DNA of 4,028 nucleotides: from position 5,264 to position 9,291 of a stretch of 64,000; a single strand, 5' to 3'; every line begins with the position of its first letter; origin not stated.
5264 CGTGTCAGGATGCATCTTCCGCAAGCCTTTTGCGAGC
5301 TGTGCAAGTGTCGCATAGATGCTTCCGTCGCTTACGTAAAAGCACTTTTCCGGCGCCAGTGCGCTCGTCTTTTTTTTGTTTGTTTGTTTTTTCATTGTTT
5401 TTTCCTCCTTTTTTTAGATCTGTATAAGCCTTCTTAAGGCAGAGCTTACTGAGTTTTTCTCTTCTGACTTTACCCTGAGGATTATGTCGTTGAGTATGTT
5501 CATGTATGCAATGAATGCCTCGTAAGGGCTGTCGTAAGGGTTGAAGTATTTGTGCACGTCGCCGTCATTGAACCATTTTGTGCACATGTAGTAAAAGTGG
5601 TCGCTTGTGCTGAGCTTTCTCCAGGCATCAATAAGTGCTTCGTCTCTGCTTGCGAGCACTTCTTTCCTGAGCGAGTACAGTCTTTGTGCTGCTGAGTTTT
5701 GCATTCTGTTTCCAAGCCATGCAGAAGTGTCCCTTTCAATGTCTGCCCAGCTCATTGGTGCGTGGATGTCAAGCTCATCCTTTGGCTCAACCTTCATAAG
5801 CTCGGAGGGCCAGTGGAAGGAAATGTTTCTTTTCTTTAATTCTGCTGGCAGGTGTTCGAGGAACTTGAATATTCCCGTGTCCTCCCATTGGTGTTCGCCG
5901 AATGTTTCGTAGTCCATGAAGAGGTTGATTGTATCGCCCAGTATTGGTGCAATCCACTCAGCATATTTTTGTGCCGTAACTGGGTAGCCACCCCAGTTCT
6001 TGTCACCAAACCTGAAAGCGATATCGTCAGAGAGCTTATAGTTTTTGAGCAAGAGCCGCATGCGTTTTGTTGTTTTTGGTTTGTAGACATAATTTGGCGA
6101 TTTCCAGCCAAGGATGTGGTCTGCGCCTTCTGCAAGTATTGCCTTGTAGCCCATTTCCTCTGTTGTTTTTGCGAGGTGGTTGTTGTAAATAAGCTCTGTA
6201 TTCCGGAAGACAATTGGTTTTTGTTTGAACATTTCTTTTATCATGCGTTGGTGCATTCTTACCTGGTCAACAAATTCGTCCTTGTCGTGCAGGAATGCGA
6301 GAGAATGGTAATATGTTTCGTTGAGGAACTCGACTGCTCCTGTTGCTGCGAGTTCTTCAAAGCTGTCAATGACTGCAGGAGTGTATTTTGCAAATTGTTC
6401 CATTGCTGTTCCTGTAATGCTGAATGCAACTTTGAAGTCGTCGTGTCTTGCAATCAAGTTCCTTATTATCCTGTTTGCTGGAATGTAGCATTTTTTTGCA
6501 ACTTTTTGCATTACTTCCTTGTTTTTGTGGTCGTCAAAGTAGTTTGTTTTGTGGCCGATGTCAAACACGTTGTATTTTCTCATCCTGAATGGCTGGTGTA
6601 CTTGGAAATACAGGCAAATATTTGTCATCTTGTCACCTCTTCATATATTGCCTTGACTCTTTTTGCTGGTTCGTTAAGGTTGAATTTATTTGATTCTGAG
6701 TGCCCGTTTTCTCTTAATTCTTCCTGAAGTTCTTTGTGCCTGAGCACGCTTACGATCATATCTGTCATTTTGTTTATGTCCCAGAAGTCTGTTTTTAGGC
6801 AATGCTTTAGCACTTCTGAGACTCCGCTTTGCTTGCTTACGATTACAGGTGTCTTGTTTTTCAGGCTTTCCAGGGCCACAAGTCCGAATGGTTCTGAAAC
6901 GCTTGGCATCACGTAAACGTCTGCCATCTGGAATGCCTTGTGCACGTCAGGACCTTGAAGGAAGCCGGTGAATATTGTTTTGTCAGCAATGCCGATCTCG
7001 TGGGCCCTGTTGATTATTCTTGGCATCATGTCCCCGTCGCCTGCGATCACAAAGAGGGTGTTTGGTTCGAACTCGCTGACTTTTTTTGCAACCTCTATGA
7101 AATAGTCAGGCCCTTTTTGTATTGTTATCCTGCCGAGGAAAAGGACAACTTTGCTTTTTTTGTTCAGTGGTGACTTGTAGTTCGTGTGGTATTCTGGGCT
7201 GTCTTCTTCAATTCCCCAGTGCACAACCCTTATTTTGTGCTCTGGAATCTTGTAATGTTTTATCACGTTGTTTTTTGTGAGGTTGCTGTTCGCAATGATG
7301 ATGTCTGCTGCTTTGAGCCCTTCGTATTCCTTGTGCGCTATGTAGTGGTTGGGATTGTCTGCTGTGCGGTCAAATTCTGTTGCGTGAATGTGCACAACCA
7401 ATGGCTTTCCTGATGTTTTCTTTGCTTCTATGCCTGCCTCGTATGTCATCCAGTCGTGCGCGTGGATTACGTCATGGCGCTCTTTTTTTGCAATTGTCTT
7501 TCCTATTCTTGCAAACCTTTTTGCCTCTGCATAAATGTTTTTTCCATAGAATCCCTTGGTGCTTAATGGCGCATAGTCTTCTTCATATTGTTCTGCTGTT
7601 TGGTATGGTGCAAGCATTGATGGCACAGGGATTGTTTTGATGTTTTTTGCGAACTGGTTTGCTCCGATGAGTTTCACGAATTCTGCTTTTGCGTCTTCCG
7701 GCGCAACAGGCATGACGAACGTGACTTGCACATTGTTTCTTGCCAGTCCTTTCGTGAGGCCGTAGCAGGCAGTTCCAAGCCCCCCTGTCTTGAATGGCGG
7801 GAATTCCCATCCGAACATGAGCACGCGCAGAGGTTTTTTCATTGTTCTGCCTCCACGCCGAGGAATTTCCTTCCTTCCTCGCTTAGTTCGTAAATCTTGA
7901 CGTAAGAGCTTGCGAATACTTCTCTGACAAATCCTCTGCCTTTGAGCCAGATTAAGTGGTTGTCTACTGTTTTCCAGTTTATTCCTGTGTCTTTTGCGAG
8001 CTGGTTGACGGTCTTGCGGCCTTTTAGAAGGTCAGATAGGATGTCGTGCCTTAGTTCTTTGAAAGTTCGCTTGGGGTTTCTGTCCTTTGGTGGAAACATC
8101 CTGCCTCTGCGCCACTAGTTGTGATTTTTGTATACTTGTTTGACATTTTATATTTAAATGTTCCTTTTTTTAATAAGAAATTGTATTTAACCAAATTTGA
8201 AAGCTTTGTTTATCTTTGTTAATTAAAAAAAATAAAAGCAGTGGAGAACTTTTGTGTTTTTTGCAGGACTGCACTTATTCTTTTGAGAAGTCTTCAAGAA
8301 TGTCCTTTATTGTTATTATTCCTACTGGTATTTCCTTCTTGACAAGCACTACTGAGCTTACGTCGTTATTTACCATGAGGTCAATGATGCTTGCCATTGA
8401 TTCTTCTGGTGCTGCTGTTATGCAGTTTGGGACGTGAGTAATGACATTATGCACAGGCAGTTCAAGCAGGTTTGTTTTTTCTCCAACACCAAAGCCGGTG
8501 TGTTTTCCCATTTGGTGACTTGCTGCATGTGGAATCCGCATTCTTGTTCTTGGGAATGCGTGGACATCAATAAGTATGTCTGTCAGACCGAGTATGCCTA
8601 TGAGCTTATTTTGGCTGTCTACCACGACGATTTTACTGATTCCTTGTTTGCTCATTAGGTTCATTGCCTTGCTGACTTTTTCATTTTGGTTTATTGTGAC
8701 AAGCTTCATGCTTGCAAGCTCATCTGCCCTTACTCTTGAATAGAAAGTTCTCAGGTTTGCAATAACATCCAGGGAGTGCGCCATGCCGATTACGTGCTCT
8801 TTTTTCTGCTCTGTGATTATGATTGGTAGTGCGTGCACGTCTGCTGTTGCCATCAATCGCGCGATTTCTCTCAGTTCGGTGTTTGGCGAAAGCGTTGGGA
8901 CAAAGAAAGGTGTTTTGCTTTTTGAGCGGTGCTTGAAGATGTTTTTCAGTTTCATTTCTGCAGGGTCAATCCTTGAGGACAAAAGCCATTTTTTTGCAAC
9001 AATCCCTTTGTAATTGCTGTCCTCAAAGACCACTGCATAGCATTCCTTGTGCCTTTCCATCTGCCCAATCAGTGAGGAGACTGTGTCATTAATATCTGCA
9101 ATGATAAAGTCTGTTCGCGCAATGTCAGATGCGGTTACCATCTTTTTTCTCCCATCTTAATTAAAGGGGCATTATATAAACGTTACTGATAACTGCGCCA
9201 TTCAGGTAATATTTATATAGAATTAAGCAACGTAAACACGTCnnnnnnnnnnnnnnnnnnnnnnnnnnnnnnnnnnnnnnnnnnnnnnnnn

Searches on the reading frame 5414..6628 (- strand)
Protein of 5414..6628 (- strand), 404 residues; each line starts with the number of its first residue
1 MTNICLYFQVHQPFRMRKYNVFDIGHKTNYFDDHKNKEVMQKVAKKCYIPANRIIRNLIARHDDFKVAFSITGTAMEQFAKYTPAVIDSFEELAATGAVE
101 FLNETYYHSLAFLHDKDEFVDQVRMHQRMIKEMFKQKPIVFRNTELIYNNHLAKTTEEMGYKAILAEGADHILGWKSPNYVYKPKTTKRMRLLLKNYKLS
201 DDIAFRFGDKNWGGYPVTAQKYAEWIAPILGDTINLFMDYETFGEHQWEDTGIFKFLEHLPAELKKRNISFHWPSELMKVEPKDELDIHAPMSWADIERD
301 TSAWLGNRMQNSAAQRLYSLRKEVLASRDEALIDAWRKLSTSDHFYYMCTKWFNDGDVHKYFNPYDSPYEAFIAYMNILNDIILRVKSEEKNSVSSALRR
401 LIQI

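Call 70: search_protein_families(library=pfam, proteins=[window:5414-6628:-], max_evalue=0.001)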
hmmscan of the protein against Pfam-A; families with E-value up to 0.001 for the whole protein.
window:5414-6628:- (404 aa): 2 families
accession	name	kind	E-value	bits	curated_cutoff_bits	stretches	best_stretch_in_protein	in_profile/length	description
PF03065.20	Glyco_hydro_57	-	6.8e-79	265.6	21.2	1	6-284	2-286/291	Glycosyl hydrolase family 57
PF01522.26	Polysacc_deac_1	-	2.6e-06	27.9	23.1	1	64-163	32-123/124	Polysaccharide deacetylase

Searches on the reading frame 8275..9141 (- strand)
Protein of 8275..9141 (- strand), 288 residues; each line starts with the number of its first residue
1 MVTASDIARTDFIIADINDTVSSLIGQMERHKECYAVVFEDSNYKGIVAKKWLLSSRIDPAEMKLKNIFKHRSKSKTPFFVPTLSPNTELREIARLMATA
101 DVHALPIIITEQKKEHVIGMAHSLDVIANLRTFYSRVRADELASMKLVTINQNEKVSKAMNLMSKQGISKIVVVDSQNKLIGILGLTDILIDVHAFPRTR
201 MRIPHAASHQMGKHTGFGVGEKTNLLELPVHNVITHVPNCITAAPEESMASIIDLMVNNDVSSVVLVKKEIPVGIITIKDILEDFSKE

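Call 70: search_protein_families(library=pfam, proteins=[window:8275-9141:-], max_evalue=0.001)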
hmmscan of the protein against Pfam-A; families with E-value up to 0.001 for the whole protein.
window:8275-9141:- (288 aa): 1 family
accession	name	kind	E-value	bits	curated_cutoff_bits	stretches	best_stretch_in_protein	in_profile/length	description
PF00571.33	CBS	-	1e-32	112.6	24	3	144-190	6-52/57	CBS domain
